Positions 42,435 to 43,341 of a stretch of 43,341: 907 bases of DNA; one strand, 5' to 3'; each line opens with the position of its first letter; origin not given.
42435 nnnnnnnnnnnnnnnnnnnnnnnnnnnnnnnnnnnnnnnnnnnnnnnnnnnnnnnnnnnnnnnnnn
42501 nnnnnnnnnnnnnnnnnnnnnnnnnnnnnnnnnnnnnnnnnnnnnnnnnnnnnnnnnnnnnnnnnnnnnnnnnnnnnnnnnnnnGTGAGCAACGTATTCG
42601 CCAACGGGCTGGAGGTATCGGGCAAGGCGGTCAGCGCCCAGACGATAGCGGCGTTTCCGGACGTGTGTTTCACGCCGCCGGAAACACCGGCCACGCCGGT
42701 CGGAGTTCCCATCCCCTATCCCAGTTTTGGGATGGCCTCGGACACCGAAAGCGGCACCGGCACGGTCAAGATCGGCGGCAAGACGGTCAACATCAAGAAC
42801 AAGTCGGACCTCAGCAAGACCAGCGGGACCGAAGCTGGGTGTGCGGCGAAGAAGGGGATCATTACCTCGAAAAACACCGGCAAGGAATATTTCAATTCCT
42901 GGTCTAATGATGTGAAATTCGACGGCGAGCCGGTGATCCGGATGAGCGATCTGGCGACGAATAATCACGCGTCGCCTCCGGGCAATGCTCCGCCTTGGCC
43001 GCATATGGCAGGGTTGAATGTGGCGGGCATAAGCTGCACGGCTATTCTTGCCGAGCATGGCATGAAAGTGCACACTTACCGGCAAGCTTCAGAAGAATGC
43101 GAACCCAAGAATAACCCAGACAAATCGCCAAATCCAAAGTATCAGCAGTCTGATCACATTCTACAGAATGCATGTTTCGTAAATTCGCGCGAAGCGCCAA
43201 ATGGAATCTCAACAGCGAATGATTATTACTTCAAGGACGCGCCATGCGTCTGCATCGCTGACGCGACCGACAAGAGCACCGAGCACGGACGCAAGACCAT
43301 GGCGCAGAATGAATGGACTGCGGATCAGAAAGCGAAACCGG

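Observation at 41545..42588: Ketosynthase-fold pseudoenzyme wedged between the DUF2169 adaptor and the PAAR-like effector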

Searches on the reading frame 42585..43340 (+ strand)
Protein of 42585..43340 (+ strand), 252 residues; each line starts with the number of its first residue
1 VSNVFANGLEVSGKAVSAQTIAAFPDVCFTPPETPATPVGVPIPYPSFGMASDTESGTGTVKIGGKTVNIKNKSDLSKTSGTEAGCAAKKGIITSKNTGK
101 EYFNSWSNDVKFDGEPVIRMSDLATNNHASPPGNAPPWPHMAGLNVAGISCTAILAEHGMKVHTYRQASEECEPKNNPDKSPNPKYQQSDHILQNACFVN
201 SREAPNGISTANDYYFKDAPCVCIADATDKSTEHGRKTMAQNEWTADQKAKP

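Call 3: search_protein_families(library=pfam, proteins=[window:42585-43340:+], max_evalue=1)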
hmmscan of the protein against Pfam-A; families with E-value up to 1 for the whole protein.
window:42585-43340:+ (252 aa): 2 families
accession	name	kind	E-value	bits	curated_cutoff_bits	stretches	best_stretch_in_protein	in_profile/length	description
PF13665.11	Tox-PAAR-like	-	7.4e-30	103.7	31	1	20-132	2-107/108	Toxin PAAR-like domain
PF15635.11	Tox-GHH2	-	0.086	13.6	25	1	188-238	2-56/122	GHH signature containing HNH/Endo VII superfamily nuclease toxin 2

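Call 4: search_protein_families(library=ncbifam, proteins=[window:42585-43340:+], max_evalue=1)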
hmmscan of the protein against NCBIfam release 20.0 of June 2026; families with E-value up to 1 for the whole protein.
window:42585-43340:+ (252 aa): 1 family
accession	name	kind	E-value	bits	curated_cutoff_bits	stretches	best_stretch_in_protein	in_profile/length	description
NF033420.0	T6SS_PAAR_dom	equivalog_domain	0.011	15.9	124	1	107-137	26-53/94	type VI secretion system PAAR protein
